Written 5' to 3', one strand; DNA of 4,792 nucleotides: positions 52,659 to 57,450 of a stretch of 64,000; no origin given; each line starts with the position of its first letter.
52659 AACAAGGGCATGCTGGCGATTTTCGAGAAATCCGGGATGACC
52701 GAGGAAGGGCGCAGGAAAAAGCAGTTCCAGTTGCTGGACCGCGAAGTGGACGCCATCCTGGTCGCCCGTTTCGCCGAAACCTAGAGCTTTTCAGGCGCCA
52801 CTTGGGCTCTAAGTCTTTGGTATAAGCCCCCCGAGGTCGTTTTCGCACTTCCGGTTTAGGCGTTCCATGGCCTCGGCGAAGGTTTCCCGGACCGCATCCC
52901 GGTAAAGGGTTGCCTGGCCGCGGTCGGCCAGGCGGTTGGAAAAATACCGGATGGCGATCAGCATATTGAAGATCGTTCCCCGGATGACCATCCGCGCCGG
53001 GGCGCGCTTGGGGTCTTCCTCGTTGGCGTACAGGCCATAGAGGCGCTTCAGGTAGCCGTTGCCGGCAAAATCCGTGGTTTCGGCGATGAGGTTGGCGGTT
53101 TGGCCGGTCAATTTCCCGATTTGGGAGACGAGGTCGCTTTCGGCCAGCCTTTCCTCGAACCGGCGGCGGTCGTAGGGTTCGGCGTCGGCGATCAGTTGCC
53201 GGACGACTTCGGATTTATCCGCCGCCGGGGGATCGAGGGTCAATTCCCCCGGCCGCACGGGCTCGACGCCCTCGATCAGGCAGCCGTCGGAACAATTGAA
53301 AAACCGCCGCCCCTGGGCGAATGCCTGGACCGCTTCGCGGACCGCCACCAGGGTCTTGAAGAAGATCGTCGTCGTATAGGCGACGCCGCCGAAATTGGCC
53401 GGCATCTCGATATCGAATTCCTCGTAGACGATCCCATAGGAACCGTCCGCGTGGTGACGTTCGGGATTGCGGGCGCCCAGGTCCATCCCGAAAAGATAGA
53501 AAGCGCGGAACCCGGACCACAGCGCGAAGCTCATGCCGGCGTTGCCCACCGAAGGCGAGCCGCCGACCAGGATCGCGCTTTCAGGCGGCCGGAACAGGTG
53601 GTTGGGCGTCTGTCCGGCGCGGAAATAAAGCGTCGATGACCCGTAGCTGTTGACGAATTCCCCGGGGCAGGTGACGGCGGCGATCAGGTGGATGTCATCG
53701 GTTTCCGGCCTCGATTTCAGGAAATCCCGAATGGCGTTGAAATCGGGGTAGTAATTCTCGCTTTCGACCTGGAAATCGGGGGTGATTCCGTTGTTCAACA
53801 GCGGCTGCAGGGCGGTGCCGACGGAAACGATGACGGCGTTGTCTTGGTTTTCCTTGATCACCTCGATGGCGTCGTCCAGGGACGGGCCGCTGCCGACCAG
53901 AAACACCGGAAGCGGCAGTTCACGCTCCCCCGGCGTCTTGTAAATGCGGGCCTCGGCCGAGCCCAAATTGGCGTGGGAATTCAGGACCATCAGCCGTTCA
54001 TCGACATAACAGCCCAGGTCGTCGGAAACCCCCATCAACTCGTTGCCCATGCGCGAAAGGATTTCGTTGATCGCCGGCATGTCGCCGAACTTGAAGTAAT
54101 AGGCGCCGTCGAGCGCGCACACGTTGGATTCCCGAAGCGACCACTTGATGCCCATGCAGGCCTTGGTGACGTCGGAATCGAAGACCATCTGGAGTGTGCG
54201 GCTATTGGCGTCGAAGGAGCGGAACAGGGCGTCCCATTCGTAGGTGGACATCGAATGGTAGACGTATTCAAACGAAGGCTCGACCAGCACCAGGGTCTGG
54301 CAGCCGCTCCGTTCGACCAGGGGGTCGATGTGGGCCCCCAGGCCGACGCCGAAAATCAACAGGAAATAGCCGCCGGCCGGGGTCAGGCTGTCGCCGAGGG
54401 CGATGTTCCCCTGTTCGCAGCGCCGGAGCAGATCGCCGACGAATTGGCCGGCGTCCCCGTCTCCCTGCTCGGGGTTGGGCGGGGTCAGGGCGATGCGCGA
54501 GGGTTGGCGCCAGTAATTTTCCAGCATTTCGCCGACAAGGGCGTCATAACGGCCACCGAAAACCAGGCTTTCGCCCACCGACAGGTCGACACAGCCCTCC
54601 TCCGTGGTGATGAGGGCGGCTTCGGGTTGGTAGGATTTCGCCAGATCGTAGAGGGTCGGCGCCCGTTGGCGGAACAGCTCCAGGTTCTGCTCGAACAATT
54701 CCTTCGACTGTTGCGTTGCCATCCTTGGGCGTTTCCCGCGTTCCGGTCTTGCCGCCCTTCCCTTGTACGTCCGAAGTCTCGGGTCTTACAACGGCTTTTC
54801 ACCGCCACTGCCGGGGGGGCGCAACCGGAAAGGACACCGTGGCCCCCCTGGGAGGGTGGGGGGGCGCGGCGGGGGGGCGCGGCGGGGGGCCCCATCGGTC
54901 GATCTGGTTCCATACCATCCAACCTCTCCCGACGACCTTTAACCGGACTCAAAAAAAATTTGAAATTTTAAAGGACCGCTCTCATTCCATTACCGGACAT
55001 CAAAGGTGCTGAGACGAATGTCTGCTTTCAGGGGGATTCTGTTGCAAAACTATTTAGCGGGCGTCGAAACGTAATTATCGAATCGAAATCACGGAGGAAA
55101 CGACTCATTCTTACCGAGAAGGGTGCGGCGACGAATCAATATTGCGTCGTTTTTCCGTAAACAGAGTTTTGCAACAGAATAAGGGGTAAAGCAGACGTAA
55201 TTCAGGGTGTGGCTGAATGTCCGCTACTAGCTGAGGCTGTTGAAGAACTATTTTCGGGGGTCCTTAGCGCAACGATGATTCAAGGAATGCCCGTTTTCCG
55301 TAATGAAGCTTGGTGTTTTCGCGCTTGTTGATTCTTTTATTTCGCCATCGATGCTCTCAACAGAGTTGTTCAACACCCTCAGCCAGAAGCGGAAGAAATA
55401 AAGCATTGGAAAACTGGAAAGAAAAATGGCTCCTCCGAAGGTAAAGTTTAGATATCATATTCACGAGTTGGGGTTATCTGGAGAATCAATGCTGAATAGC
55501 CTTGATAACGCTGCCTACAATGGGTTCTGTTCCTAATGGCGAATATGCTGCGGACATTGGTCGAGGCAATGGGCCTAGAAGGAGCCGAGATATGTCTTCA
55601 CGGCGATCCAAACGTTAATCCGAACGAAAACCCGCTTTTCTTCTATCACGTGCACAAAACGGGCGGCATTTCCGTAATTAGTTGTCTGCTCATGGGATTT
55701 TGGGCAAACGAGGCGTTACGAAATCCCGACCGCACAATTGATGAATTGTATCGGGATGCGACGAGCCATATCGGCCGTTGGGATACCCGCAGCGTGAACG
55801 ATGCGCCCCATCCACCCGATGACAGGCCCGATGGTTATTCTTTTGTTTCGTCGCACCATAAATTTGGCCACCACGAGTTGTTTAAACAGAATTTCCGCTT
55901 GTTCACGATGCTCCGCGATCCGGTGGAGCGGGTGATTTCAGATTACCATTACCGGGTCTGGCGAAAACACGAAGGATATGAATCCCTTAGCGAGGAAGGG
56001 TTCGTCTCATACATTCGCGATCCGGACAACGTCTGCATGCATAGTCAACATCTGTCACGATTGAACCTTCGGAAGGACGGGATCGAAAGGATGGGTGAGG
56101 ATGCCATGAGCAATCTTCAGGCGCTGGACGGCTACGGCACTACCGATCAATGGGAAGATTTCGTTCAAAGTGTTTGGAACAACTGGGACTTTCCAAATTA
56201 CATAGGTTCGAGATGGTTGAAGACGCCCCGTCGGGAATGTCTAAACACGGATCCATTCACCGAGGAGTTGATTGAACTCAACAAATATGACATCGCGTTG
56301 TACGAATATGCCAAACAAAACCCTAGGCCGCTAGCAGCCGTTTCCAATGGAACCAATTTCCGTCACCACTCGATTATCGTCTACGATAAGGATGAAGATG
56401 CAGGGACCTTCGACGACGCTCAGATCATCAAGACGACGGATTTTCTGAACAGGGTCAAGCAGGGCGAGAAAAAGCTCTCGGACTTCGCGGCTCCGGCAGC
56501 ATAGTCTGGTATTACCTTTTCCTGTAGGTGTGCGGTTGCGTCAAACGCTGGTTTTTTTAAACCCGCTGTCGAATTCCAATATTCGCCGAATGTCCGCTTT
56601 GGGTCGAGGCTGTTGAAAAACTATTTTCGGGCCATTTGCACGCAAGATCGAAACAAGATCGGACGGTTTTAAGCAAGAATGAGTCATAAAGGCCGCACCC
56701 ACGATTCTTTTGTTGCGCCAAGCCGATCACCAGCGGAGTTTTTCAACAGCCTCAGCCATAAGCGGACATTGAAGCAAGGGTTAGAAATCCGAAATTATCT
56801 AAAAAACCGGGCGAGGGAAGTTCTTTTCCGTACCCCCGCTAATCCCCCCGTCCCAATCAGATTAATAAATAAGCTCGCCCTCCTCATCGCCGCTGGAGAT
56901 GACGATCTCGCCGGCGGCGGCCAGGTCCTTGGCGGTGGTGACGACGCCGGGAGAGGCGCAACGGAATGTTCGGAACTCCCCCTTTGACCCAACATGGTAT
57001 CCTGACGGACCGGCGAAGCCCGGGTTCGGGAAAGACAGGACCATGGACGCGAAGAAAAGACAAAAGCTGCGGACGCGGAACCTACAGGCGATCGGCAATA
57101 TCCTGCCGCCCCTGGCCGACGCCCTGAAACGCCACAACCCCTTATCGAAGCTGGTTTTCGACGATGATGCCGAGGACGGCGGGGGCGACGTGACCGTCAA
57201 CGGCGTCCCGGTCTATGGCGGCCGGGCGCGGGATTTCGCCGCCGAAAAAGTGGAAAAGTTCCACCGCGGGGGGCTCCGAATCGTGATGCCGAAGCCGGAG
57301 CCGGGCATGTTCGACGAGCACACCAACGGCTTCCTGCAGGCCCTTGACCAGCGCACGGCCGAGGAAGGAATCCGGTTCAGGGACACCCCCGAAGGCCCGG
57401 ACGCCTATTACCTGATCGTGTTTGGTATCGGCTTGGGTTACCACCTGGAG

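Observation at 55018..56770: An AT-rich sulfotransferase gene bracketed by three MITE-like elements is inserted between two maf genes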

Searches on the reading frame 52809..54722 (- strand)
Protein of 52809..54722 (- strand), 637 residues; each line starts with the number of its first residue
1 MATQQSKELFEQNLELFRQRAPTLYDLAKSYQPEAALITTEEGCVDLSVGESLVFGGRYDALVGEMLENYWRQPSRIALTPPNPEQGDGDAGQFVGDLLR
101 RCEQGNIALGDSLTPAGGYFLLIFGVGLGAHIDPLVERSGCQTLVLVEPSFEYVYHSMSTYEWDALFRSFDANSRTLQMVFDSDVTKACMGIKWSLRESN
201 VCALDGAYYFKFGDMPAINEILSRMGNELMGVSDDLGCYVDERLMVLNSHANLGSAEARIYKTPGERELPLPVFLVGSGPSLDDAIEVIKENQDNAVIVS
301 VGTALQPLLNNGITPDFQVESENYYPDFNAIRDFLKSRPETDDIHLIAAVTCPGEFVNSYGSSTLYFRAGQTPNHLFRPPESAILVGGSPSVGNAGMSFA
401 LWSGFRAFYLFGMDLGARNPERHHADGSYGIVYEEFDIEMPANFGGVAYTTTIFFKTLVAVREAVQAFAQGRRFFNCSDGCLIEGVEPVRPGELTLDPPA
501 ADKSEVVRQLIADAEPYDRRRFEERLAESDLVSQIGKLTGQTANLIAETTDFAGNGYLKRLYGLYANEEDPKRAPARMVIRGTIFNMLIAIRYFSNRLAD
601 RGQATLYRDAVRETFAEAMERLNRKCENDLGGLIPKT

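Call 6: search_protein_families(library=pfam, proteins=[window:52809-54722:-], max_evalue=0.01)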
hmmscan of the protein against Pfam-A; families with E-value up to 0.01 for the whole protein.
window:52809-54722:- (637 aa): 2 families
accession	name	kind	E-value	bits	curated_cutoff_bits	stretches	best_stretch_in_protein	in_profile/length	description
PF20157.4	Maf_flag10_N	-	2.1e-34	119.4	23.5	1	9-227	1-221/228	Glycosyltransferase Maf N-terminal domain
PF01973.23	MptE-like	-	1.1e-29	103.9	34.6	1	271-418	26-169/171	6-hydroxymethylpterin diphosphokinase MptE-like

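Call 48: find_homologous_proteins(query=window:52812-54722:-, max_evalue=1e-20)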
Query window:52812-54722:- (637 aa): 112 proteins with E <= 1e-20 among 8000 candidates.
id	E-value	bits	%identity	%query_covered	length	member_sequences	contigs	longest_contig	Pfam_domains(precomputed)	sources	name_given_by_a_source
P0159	0.0e+0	1465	100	100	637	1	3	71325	PF01973.24,PF20157.5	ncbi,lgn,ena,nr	ncbi:MAG: motility associated factor glycosyltransferase family protein [Proteobacteria bacterium]|n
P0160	0.0e+0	1297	89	100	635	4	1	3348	PF01973.24,PF20157.5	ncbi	-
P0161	9.0e-202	690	55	84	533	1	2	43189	PF01973.24,PF20157.5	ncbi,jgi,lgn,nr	ncbi:MAG: motility associated factor glycosyltransferase family protein [Rhodospirillales bacterium]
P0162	3.9e-102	361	33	100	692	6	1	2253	PF01973.24,PF20157.5,PF02810.22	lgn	-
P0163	4.9e-100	354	33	98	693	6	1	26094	PF01973.24,PF20157.5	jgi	jgi:hypothetical protein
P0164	2.8e-97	345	32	97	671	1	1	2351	PF01973.24,PF20157.5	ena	-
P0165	8.4e-95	336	32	98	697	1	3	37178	PF01973.24,PF20157.5,PF02810.22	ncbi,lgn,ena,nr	ncbi:MAG: DUF115 domain-containing protein [Proteobacteria bacterium]|nr:DUF115 domain-containing pr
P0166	5.4e-93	330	30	99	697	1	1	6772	PF01973.24,PF20157.5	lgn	-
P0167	2.1e-91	325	29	99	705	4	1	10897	PF01973.24,PF20157.5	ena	-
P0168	1.5e-90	322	31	98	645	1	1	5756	PF01973.24,PF20157.5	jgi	-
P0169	5.6e-90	321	32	97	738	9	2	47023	PF01973.24,PF20157.5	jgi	jgi:hypothetical protein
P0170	2.3e-89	318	29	99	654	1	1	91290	PF01973.24,PF20157.5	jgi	jgi:hypothetical protein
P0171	1.4e-88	316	31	98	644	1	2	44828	PF01973.24,PF20157.5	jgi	jgi:hypothetical protein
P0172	1.6e-88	316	31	97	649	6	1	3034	PF01973.24,PF20157.5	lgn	-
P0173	2.4e-88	315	31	99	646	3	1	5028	PF01973.24,PF20157.5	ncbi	-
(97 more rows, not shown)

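Call 49: find_encoding_contigs(protein=P0160, flank=10000, max_places=5)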
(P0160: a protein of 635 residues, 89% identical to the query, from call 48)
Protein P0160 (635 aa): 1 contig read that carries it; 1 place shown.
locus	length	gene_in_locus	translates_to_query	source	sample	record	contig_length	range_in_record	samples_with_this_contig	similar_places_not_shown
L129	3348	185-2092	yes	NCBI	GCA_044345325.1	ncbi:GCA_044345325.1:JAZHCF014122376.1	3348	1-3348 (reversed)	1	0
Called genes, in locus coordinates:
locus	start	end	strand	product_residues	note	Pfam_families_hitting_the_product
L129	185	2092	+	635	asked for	PF20157:Maf_flag10_N, PF01973:MptE-like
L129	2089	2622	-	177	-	PF13302:Acetyltransf_3, PF00583:Acetyltransf_1, PF13523:Acetyltransf_8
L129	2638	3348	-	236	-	?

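Call 50: find_encoding_contigs(protein=P0161, flank=10000, max_places=3)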
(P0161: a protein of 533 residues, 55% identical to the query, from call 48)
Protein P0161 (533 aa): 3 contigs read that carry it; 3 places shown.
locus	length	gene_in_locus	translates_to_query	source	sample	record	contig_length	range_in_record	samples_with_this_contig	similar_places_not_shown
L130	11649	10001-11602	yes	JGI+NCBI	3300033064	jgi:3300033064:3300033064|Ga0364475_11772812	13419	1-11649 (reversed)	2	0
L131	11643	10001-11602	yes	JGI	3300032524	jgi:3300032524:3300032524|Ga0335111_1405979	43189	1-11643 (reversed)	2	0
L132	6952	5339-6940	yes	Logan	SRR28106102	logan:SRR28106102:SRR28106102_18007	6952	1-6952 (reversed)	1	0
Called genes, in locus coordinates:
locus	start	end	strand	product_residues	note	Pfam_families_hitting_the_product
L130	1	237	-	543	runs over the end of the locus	PF01514:YscJ_FliF, PF08345:YscJ_FliF_C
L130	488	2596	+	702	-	PF20157:Maf_flag10_N, PF01973:MptE-like, PF02810:SEC-C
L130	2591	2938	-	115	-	PF06627:DUF1153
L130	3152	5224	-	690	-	PF00460:Flg_bb_rod (weak), PF07559:FlgE_D2 (faint), PF22692:LlgE_F_G_D1, PF06429:Flg_bbr_C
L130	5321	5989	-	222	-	PF03963:FlgD, PF13860:FlgD_ig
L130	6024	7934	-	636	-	-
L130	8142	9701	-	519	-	PF13414:TPR_11 (weak), PF13432:TPR_16 (weak), PF14559:TPR_19, PF13424:TPR_12 (weak), PF13414:TPR_11 (weak), PF13431:TPR_17 (weak), PF00515:TPR_1, PF13414:TPR_11, +13 more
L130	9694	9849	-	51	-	-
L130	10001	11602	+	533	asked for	PF20157:Maf_flag10_N, PF01973:MptE-like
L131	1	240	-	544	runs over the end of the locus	PF01514:YscJ_FliF, PF08345:YscJ_FliF_C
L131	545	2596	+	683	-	PF20157:Maf_flag10_N, PF01973:MptE-like, PF02810:SEC-C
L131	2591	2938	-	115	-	PF06627:DUF1153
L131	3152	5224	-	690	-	PF00460:Flg_bb_rod (weak), PF07559:FlgE_D2 (faint), PF22692:LlgE_F_G_D1, PF06429:Flg_bbr_C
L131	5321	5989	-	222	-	PF03963:FlgD, PF13860:FlgD_ig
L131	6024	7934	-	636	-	-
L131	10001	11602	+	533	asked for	PF20157:Maf_flag10_N, PF01973:MptE-like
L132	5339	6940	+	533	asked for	PF20157:Maf_flag10_N, PF01973:MptE-like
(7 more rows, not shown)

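Call 98: search_protein_families(library=ncbifam, proteins=[window:52812-54722:-], max_evalue=0.001)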
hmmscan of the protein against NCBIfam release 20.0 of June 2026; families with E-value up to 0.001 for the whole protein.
window:52812-54722:- (637 aa): 1 family
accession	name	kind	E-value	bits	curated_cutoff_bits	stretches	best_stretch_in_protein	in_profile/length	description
NF050051.1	FlagModPseD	domain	0.0004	19.1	670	1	275-431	232-389/640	flagellin modification protein PseD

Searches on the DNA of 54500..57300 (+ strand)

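Call 8: search_rna_families(source=window, start=54500, end=57300, threshold=evalue, max_evalue=1)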
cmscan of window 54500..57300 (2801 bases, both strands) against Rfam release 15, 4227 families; matches with E-value up to 1: 1.
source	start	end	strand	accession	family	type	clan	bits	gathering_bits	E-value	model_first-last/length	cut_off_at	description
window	55345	55411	-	RF01516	v-snoRNA-1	Gene; snRNA; snoRNA; CD-box;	-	19.4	75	0.93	1-65/65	no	Human herpesvirus 1 small nucleolar RNA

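Call 27: search_dna_similar(query=window:56581-56778:+, collection=plasmids, mode=distant, max_evalue=1, max_rows=40)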
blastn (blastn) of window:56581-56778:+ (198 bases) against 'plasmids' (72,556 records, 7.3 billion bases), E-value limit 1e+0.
Records with a match: 24; places in all: 25; records where one place covers at least 80% of the query: 0.
Best place of each record, by identity: 90-95% 2; 80-90% 22.
By first word of the organism name: Agrobacterium 5; Rhizobium 5; Pseudomonas 2; Bradyrhizobium 2; Microvirga 2; Sinorhizobium 2; Thioclava 1; Pantoea 1; Paracoccus 1; Azotobacter 1; and 2 more.
By predicted mobility (MOB-suite, as given by PLSDB): conjugative 12; non-mobilizable 11; mobilizable 1.
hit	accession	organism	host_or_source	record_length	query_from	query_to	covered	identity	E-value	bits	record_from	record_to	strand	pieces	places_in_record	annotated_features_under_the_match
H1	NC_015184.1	Agrobacterium tumefaciens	-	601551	155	195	21%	82.9%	2e-1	44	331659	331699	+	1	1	none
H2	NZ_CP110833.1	Agrobacterium sp. 13-2099-1-2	quaking aspen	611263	155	195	21%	82.9%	2e-1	44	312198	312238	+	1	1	none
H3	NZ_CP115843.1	Agrobacterium tumefaciens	willow,cell culture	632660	155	195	21%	82.9%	2e-1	44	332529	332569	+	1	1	none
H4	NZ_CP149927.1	Thioclava sp. GXIMD4216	-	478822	7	46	20%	82.5%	6e-1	42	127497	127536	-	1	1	none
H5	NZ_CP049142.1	Pseudomonas nitroreducens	monoculture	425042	4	39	18%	89.5%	5e-2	45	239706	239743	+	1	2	none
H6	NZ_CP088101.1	Bradyrhizobium barranii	cell culture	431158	11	48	19%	84.2%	2e-1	43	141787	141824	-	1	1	hypothetical protein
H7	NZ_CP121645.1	Bradyrhizobium barranii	Chamaecytisus prolifer var. ...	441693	11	48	19%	84.2%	2e-1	43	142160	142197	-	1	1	hypothetical protein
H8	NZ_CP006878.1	Rhizobium gallicum bv. gallicum R602sp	Phaseolus vulgaris,whole ...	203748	154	190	19%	86.5%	5e-2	46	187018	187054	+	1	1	none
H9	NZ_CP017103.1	Rhizobium gallicum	Phaseolus vulgaris,Whole ...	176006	154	190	19%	86.5%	5e-2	46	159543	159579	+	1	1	none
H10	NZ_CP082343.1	Pantoea dispersa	Canis lupus familiaris,Skin swab,Paw ...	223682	155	191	19%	83.8%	6e-1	41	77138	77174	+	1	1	none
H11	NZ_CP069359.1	Microvirga sp. VF16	Vachellia farnesiana,Cell culture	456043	5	41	19%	83.8%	6e-1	41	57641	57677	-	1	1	none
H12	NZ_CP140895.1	Sinorhizobium medicae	Medicago lupulina,whole organism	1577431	153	189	19%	83.8%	6e-1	41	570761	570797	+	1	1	record has no annotation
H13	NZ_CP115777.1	Paracoccus albus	cell culture,sediment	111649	7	42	18%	86.1%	2e-1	44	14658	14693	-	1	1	none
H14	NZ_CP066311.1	Azotobacter chroococcum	single,soil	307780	155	190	18%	86.1%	2e-1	44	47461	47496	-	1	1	none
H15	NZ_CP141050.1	Microvirga lotononidis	-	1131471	8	42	18%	88.6%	1e-2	46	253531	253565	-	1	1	none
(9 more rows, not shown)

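Call 28: get_annotated_region(hit=H8, flank=2500)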
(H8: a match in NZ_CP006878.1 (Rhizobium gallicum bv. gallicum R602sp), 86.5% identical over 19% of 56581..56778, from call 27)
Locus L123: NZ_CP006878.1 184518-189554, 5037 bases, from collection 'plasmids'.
description: Rhizobium gallicum bv. gallicum R602sp strain R602 voucher MSDJ1109 plasmid pRgalR602a, complete sequence
organism: Rhizobium gallicum bv. gallicum R602sp (NCBI taxid 1041138)
taxonomy: Bacteria; Pseudomonadota; Alphaproteobacteria; Hyphomicrobiales; Rhizobiaceae; Rhizobium; Rhizobium gallicum; Rhizobium gallicum bv. gallicum R602sp
host: -; source: Phaseolus vulgaris,whole organism,Agricultural field (no beans grown in the 5 previous years); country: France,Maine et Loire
typing (MOB-suite, as given by PLSDB): conjugative; replicon rep_cluster_287; relaxase MOBQ; mating-pair formation MPF_T
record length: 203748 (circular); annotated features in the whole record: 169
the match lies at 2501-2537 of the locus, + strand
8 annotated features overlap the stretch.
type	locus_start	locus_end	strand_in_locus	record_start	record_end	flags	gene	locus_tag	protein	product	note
CDS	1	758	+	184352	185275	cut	-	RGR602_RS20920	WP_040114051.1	zincin-like metallopeptidase domain-containing protein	-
CDS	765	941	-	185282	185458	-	-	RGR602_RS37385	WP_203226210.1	hypothetical protein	-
CDS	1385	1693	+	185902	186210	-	-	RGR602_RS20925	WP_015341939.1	DUF736 domain-containing protein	-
CDS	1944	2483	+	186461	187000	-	-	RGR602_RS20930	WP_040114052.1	hypothetical protein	-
CDS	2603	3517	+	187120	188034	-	-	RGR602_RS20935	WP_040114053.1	hypothetical protein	-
CDS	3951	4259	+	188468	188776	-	-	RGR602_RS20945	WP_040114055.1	DUF736 domain-containing protein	-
CDS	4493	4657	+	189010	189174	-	-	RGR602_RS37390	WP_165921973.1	hypothetical protein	-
CDS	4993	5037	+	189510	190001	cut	-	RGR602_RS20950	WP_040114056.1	hypothetical protein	-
